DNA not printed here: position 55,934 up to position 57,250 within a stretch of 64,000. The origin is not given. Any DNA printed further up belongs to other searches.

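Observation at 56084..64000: Low-GC 4-gene operon: membrane protein, two amidohydrolase-fold hydrolases, and a giant transmembrane Cache/P-loop NTPase. Candidate undescribed sensor-effector system.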

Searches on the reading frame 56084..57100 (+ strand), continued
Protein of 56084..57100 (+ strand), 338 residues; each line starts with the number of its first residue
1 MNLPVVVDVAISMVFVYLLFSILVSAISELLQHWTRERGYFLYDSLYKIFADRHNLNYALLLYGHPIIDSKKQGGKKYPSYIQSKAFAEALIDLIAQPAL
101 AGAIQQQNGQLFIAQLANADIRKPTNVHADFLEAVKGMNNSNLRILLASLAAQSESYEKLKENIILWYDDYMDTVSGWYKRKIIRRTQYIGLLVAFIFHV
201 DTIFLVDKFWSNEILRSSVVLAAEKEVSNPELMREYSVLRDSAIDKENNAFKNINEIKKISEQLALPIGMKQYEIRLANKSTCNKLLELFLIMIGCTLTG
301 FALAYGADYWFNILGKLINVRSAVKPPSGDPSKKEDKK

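Call 87: search_protein_families(library=pfam, proteins=[L152:2180-3316:+, L152:3440-4993:+, L144:2781-3911:+, L163:2-1594:+, L163:1761-2417:+, L100:5409-6605:+, L112:10559-11026:+, L112:11026-11886:+, L112:11886-13943:+, L129:3-995:+], max_evalue=0.01)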
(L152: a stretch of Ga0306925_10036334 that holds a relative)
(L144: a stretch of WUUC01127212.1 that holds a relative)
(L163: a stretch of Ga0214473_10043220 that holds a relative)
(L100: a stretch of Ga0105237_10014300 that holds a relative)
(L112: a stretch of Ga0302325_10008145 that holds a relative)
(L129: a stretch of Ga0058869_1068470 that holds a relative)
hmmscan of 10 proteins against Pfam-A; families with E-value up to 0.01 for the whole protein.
L152:2180-3316:+ (379 aa): 5 families
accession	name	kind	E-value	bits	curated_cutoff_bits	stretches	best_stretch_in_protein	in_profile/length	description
PF14870.12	PSII_BNR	-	8.9e-09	35.4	27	1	50-181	20-143/303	Photosynthesis system II assembly factor YCF48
PF02012.26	BNR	-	9.5e-09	34.4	27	0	119-128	2-11/12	BNR/Asp-box repeat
PF13088.12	BNR_2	-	8.3e-08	32.4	31.4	1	103-306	6-210/277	BNR repeat-like domain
PF15902.12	Sortilin-Vps10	-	6.3e-07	29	33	0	69-178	3-112/446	Sortilin, neurotensin receptor 3,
PF24316.1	Tli3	-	0.00013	22.8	27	0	114-130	83-99/129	T6SS Tli3 immunity protein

L152:3440-4993:+ (518 aa): 1 family
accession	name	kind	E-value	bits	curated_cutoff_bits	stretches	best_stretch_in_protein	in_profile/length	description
PF00496.27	SBP_bac_5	-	6.7e-78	262.8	32.4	1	77-430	1-350/368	Bacterial extracellular solute-binding proteins, family 5 Middle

L144:2781-3911:+ (377 aa): 0 families

L163:2-1594:+ (531 aa): 0 families

L163:1761-2417:+ (219 aa): 0 families

L100:5409-6605:+ (399 aa): 1 family
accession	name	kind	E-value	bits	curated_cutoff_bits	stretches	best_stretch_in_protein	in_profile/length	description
PF00149.33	Metallophos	-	1e-13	52.6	21.5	1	90-291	16-191/191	Calcineurin-like phosphoesterase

L112:10559-11026:+ (156 aa): 2 families
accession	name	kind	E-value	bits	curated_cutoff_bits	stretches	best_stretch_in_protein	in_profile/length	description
PF23219.2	LAMB1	-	0.0014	18.8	26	1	42-123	62-138/155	LAMB1-4 helical domain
PF07244.20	POTRA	-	0.0022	19.1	21.3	1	82-129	17-57/79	Surface antigen variable number repeat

L112:11026-11886:+ (287 aa): 1 family
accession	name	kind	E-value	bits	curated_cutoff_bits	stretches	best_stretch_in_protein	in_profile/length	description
PF25610.1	HR1_TOCA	-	0.0067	17.1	27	0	12-71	29-85/90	TOCA family HR1 domain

L112:11886-13943:+ (686 aa): 23 families
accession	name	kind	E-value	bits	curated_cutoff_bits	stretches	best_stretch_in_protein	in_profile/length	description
PF00515.34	TPR_1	-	1.3e-36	123.4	27.8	4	379-410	2-33/34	Tetratricopeptide repeat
PF07719.23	TPR_2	-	8.5e-35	116.4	27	2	379-410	2-33/34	Tetratricopeptide repeat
PF13431.12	TPR_17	-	5.6e-29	98.4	24.4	2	400-433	1-34/34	Tetratricopeptide repeat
PF13414.12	TPR_11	-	1.9e-27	95.1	26.8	3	487-527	1-41/42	TPR repeat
PF13181.12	TPR_8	-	6.5e-25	85.6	25.7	2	379-410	2-33/34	Tetratricopeptide repeat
PF13174.12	TPR_6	-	2.2e-21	75.4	26.3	1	379-411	1-33/33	Tetratricopeptide repeat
PF13432.12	TPR_16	-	2.5e-21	76.2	32.7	2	532-580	15-63/65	Tetratricopeptide repeat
PF14559.12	TPR_19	-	9.9e-21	74.3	25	2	357-416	4-62/68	Tetratricopeptide repeat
PF13428.12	TPR_14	-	2.4e-17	62.1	23.5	0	380-419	3-42/44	Tetratricopeptide repeat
PF13424.12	TPR_12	-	4.3e-16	59.3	30.1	2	548-600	3-63/77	Tetratricopeptide repeat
PF23914.1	TPR_CcmH_CycH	-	6e-16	59.1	42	2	462-573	33-146/158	Cytochrome c-type biogenesis protein H TPR domain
PF12895.13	ANAPC3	-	8.6e-11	42.4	27.2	1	361-435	6-79/82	Anaphase-promoting complex, cyclosome, subunit 3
PF13371.12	TPR_9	-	1.3e-09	38.4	35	0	454-514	3-63/73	Tetratricopeptide repeat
PF13176.12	TPR_7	-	7.7e-09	35.4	27.9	0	554-575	5-28/36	Tetratricopeptide repeat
PF25062.1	ARM_TT21_N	-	2.3e-08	34.5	40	2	368-485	86-207/222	Tetratricopeptide repeat protein 21 N-terminal ARM repeat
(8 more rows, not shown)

L129:3-995:+ (331 aa): 1 family
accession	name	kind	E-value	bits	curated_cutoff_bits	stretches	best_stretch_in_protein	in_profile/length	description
PF13505.12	OMP_b-brl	-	0.0061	17.2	28.7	1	190-304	57-153/175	Outer membrane protein beta-barrel domain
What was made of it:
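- L112 has a MinD-like P-loop plus TPR protein (call 87).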

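Call 88: find_related_loci(query=A5, collection=viral_contigs, flank=6000)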
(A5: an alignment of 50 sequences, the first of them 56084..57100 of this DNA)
Query A5 (338 aa) in viral_contigs; peptide patterns used: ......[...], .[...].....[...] (x = any residue, [..] = any of these).
18 stretches matched a pattern; 2 encode a relative of the query (tblastn E <= 1e-3); 2 distinct loci.
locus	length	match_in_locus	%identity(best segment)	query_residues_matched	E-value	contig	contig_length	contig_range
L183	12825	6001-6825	24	1-328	1e-24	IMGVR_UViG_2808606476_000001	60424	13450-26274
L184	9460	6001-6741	44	158-323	4e-9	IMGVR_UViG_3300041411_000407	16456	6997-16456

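Call 100: fold_search(model_id=the predicted structure, library=viral)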
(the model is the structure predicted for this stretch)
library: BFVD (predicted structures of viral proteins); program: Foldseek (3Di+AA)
matches with E <= 10: 95; with E <= 0.001: 0
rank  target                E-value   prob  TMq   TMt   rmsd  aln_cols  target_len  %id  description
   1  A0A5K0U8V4            6.8e-01  0.05  0.11  0.10  30.4       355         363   10  Mitochondrial carrier [Yasminevirus sp. GU-2018]
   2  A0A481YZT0            7.1e-01  0.14  0.18  0.21  18.7       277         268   10  Uncharacterized protein [Mimivirus LCMiAC01]
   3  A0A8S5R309            8.2e-01  0.06  0.12  0.10  21.8       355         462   14  Minor tail protein [Myoviridae sp. ctxi06]
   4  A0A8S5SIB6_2          8.6e-01  0.07  0.13  0.06  21.2       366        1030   12  Tail tape measure [Myoviridae sp. ct04y17]
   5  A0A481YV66            9.4e-01  0.04  0.11  0.08  30.2       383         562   10  ABC transporter [Marseillevirus LCMAC103]
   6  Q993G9                1.9e+00  0.06  0.13  0.14  22.4       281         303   12  ORF41 [callitrichine gammaherpesvirus 3]
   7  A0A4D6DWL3            1.9e+00  0.03  0.12  0.12  29.8       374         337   11  Uncharacterized protein [Edwardsiella phage pEt-SU]
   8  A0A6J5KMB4            2.1e+00  0.05  0.13  0.12  28.4       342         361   11  Uncharacterized protein [uncultured Caudovirales phage]
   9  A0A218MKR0            2.2e+00  0.04  0.12  0.07  53.2       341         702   15  Putative recombination nuclease [uncultured virus]
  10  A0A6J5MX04            2.3e+00  0.03  0.13  0.11  35.1       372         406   11  Intramolecular chaperone auto-processing domain containing protein [uncultured Caudovirales phage]
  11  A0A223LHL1            2.7e+00  0.03  0.13  0.13  18.6       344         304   10  Uncharacterized protein [Erwinia phage vB_EamM_Joad]
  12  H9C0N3                2.9e+00  0.06  0.20  0.19  17.8       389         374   12  (no name in the UniProt tables at hand)
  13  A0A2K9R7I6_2          2.9e+00  0.03  0.12  0.05  37.5       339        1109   12  (no name in the UniProt tables at hand)
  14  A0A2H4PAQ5            3.0e+00  0.03  0.15  0.13  24.7       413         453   11  (no name in the UniProt tables at hand)
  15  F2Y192                3.0e+00  0.02  0.11  0.11  26.8       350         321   10  (no name in the UniProt tables at hand)
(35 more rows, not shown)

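Call 101: search_dna_similar(query=P0150, collection=plasmids, mode=protein, max_evalue=0.001, max_rows=25)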
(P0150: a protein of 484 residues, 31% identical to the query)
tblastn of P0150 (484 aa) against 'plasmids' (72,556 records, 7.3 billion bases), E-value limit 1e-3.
Records with a match: 12; places in all: 12; records where one place covers at least 80% of the query: 0.
Best place of each record, by identity: <60% 12.
By first word of the organism name: Rhizobium 4; Agrobacterium 2; Hymenobacter 1; Caballeronia 1; Nostoc 1; Paracoccus 1; Vitreoscilla 1; Kovacikia 1.
By predicted mobility (MOB-suite, as given by PLSDB): non-mobilizable 5; mobilizable 4; conjugative 3.
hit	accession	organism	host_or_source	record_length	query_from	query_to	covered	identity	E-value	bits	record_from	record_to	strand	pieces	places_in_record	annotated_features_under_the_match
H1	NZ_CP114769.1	Hymenobacter canadensis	whole organism,lake water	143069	1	471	66%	40.1%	9e-31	199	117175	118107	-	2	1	hypothetical protein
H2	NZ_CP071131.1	Caballeronia sp. M1242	Homo sapiens,ETA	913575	1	471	67%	39.0%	4e-34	209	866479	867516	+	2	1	hypothetical protein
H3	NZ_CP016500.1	Agrobacterium sp. RAC06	Microbial isolate,Algal phycosphere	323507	1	470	67%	30.9%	3e-11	126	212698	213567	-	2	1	hypothetical protein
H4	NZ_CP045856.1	Agrobacterium sp. MA01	cell culture,Microcystis culture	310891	1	470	67%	30.6%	9e-11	124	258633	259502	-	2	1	hypothetical protein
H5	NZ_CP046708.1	Nostoc sp. ATCC 53789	-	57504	4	470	54%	35.0%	4e-9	173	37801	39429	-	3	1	hypothetical protein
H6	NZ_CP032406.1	Rhizobium rosettiformans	Isolation,ex cyanobacteria field sample ...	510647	1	255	53%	30.6%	7e-15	85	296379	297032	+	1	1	hypothetical protein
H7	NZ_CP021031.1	Rhizobium sp. NXC14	Phaseolus vulgaris,cell culture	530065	1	260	54%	28.1%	2e-9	68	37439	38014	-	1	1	hypothetical protein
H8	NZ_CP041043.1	Paracoccus sp. AK26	pure culture,Hexachlorocyclohexane ...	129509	1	259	54%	27.0%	6e-9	66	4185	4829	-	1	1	hypothetical protein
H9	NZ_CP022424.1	Vitreoscilla filiformis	cell culture,Mud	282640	5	250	51%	27.0%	1e-13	81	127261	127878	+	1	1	hypothetical protein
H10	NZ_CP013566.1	Rhizobium phaseoli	Phaseolus vulgaris,Whole ...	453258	1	233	48%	28.0%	6e-11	73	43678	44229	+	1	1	hypothetical protein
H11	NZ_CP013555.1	Rhizobium phaseoli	-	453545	1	233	48%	28.0%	6e-11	73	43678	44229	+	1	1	hypothetical protein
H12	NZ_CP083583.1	Kovacikia minuta CCNUW1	cell culture,fresh water lake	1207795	413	468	12%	40.7%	4e-4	51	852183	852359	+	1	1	record has no annotation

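Call 102: get_annotated_region(hit=H1, flank=6000)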
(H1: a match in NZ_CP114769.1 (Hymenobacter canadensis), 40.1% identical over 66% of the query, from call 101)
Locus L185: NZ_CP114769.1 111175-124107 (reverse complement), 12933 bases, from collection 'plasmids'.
description: Hymenobacter canadensis strain PAMC 29467 plasmid unnamed2, complete sequence
organism: Hymenobacter canadensis (NCBI taxid 2999067)
taxonomy: Bacteria; Bacteroidota; Cytophagia; Cytophagales; Hymenobacteraceae; Hymenobacter; Hymenobacter canadensis
host: -; source: whole organism,lake water; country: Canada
typing (MOB-suite, as given by PLSDB): mobilizable; relaxase MOBB
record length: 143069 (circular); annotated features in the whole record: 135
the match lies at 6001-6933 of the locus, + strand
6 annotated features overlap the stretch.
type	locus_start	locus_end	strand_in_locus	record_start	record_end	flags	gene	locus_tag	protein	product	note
CDS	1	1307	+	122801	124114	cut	-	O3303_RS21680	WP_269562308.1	DNA/RNA non-specific endonuclease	-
CDS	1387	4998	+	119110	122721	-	-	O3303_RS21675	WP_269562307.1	hypothetical protein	-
CDS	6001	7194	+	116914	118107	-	-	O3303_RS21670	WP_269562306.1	hypothetical protein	-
CDS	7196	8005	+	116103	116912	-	-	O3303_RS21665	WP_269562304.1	N-acetylmuramoyl-L-alanine amidase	-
CDS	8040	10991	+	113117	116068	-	-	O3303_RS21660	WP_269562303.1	S8 family serine peptidase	GO:0006508 - proteolysis [Evidence IEA]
CDS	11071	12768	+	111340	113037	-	-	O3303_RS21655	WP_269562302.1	hypothetical protein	-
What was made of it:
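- The Hymenobacter locus also carries a non-specific endonuclease (call 102).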

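Call 103: get_annotated_region(hit=H2, flank=6000)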
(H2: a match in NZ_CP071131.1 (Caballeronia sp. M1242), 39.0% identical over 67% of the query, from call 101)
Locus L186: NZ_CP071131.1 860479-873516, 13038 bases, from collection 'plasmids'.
description: Caballeronia sp. M1242 plasmid unnamed2, complete sequence
organism: Caballeronia sp. M1242 (NCBI taxid 2814653)
taxonomy: Bacteria; Pseudomonadota; Betaproteobacteria; Burkholderiales; Burkholderiaceae; Caballeronia; Caballeronia sp. M1242
host: -; source: Homo sapiens,ETA; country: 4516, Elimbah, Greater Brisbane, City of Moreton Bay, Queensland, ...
typing (MOB-suite, as given by PLSDB): non-mobilizable
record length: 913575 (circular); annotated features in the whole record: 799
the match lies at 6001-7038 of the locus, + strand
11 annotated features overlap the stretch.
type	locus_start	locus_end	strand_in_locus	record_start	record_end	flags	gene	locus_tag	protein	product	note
CDS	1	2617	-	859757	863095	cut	-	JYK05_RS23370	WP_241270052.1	adenylate/guanylate cyclase domain-containing protein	GO:0009190 - cyclic nucleotide biosynthetic process [Evidence IEA]; GO:0035556 - intracellular signal transduction ...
CDS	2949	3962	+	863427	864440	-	-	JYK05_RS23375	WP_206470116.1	LuxR C-terminal-related transcriptional regulator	GO:0006355 - regulation of DNA-templated transcription [Evidence IEA]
CDS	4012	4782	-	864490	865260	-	-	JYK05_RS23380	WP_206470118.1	hypothetical protein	-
CDS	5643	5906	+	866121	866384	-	-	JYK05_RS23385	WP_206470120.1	hypothetical protein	-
CDS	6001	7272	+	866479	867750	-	-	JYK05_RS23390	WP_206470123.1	hypothetical protein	-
CDS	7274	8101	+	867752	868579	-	-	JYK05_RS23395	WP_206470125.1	N-acetylmuramoyl-L-alanine amidase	-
CDS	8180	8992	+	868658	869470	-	-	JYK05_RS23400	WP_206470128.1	peptidoglycan-binding protein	-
CDS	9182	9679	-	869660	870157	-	-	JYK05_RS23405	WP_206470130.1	SRPBCC family protein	-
CDS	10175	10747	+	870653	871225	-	-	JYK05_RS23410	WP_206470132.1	DUF1993 domain-containing protein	-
CDS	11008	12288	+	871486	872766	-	-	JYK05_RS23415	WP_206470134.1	MFS transporter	GO:0055085 - transmembrane transport [Evidence IEA]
CDS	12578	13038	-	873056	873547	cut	-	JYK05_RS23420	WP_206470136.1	ProQ/FinO family protein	-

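Call 104: get_annotated_region(hit=H3, flank=6000)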
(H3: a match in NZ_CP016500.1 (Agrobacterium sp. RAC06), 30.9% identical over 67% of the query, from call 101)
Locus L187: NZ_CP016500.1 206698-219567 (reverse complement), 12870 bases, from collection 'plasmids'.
description: Agrobacterium sp. RAC06 plasmid pBSY240_1, complete sequence
organism: Agrobacterium sp. RAC06 (NCBI taxid 1842536)
taxonomy: Bacteria; Pseudomonadota; Alphaproteobacteria; Hyphomicrobiales; Rhizobiaceae; Agrobacterium; Agrobacterium sp. RAC06
host: -; source: Microbial isolate,Algal phycosphere; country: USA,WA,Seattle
typing (MOB-suite, as given by PLSDB): mobilizable; relaxase MOBQ
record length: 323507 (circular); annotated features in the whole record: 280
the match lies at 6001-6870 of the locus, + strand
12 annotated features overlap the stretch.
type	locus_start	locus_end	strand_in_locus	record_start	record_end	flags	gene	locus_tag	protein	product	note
CDS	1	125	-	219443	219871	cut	-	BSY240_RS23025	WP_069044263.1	helix-turn-helix transcriptional regulator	-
CDS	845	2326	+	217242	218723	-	-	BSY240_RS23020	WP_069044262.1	hypothetical protein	-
CDS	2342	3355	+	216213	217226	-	-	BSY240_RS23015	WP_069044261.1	hypothetical protein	-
CDS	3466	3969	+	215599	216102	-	-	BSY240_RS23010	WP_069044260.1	hypothetical protein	-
CDS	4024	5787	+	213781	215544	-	-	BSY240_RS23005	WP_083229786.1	vanadium-dependent haloperoxidase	-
CDS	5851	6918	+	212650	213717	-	-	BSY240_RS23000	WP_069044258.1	hypothetical protein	-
CDS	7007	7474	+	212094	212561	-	-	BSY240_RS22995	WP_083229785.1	transposase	GO:0006313 - DNA transposition [Evidence IEA]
CDS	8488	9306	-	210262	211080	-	-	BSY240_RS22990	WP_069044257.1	phosphodiesterase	-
CDS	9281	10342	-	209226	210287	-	-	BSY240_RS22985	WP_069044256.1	ABC transporter ATP-binding protein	-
CDS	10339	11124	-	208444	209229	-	-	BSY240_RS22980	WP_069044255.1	ABC transporter permease subunit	GO:0055085 - transmembrane transport [Evidence IEA]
CDS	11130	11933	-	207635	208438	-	-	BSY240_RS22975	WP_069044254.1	ABC transporter permease subunit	GO:0055085 - transmembrane transport [Evidence IEA]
CDS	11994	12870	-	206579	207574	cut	-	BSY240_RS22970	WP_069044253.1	ABC transporter substrate-binding protein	-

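Call 105: get_annotated_region(hit=H5, flank=5000)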
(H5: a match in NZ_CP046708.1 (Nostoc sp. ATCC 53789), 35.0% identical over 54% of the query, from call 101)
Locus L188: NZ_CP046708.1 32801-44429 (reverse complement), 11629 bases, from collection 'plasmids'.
description: Nostoc sp. ATCC 53789 plasmid pNsp_e, complete sequence
organism: Nostoc sp. ATCC 53789 (NCBI taxid 76335)
taxonomy: Bacteria; Cyanobacteriota; Cyanophyceae; Nostocales; Nostocaceae; Nostoc; Nostoc sp. ATCC 53789
host: -; source: -; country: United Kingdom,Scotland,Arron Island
typing (MOB-suite, as given by PLSDB): non-mobilizable
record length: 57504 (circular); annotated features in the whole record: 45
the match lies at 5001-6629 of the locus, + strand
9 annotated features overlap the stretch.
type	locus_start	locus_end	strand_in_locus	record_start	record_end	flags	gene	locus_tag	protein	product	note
CDS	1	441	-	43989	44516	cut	-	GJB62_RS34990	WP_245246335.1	hypothetical protein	-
CDS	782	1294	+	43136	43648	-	mobC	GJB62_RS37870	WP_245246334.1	plasmid mobilization relaxosome protein MobC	-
CDS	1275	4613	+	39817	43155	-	-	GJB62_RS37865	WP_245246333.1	relaxase/mobilization nuclease domain-containing protein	-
CDS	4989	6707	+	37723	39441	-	-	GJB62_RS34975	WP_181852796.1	hypothetical protein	-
CDS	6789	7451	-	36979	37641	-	-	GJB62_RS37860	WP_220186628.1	hypothetical protein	-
CDS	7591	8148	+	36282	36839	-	-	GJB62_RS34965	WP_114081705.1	ISAs1 family transposase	-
CDS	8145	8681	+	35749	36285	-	-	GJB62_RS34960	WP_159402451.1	ISAs1 family transposase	-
CDS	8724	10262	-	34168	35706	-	-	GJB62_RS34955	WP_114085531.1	glycoside hydrolase family protein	GO:0016998 - cell wall macromolecule catabolic process [Evidence IEA]; GO:0009253 - peptidoglycan catabolic process ...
CDS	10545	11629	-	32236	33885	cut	-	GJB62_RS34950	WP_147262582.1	hypothetical protein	-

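Call 106: get_annotated_region(hit=H9, flank=5000)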
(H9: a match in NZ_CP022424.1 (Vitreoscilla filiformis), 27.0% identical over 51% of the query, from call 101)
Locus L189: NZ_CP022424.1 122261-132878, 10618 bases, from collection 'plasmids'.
description: Vitreoscilla filiformis strain ATCC 15551 plasmid pVF1, complete sequence
organism: Vitreoscilla filiformis (NCBI taxid 63)
taxonomy: Bacteria; Pseudomonadota; Betaproteobacteria; Neisseriales; Neisseriaceae; Vitreoscilla; Vitreoscilla filiformis
host: -; source: cell culture,Mud; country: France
typing (MOB-suite, as given by PLSDB): non-mobilizable
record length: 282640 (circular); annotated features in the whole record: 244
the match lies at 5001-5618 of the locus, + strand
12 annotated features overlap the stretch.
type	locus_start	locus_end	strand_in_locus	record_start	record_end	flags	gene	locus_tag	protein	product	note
CDS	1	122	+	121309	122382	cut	-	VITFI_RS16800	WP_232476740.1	CapA family protein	GO:0045227 - capsule polysaccharide biosynthetic process [Evidence IEA]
CDS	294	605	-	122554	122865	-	-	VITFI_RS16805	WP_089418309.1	hypothetical protein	-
CDS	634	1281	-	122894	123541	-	maiA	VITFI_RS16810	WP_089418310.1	maleylacetoacetate isomerase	GO:0006559 - L-phenylalanine catabolic process [Evidence IEA]; GO:0006572 - tyrosine catabolic process [Evidence IEA]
CDS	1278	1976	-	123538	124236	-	-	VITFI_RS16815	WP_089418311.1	fumarylacetoacetate hydrolase family protein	-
CDS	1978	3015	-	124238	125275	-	-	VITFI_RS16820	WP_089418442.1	cupin domain-containing protein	-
CDS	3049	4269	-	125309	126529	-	-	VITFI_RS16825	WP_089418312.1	3-hydroxybenzoate 6-monooxygenase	-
CDS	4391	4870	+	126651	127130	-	-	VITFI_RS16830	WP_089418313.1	MarR family transcriptional regulator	-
CDS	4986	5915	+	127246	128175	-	-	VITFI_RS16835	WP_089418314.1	hypothetical protein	-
CDS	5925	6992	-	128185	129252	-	-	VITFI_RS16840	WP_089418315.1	MBL fold metallo-hydrolase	-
CDS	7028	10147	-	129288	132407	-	-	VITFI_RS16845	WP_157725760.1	calcium-binding protein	-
CDS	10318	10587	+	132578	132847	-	-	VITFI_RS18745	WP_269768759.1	AbrB/MazE/SpoVT family DNA-binding domain-containing protein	-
CDS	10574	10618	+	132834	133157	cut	-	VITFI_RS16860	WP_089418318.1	type II toxin-antitoxin system PemK/MazF family toxin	-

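Call 107: get_annotated_region(hit=H6, flank=5000)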
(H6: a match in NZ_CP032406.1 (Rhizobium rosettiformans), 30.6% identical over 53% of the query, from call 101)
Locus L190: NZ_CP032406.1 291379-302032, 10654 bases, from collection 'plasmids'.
description: Rhizobium rosettiformans strain MAE2-X plasmid p1, complete sequence
organism: Rhizobium rosettiformans (NCBI taxid 1368430)
taxonomy: Bacteria; Pseudomonadota; Alphaproteobacteria; Hyphomicrobiales; Rhizobiaceae; Rhizobium; Rhizobium rosettiformans
host: -; source: Isolation,ex cyanobacteria field sample from freshwater; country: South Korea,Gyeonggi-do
typing (MOB-suite, as given by PLSDB): mobilizable; relaxase MOBP,MOBQ
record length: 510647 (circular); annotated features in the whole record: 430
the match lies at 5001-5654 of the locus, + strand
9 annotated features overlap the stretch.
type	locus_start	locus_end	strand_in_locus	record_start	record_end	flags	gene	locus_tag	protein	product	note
CDS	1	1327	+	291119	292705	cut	-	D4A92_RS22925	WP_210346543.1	hypothetical protein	-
CDS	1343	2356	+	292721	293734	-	-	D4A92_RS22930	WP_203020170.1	hypothetical protein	-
CDS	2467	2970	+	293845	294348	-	-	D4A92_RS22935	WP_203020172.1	hypothetical protein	-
CDS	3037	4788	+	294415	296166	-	-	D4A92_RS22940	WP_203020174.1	vanadium-dependent haloperoxidase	-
CDS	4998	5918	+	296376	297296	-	-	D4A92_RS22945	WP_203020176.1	hypothetical protein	-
CDS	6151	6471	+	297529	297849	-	-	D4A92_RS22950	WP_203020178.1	transposase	GO:0006313 - DNA transposition [Evidence IEA]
CDS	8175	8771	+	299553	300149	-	-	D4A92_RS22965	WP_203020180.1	helix-turn-helix transcriptional regulator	-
CDS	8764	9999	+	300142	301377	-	-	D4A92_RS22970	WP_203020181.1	type II toxin-antitoxin system HipA family toxin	-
CDS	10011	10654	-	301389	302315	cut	-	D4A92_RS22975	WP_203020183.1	zincin-like metallopeptidase domain-containing protein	-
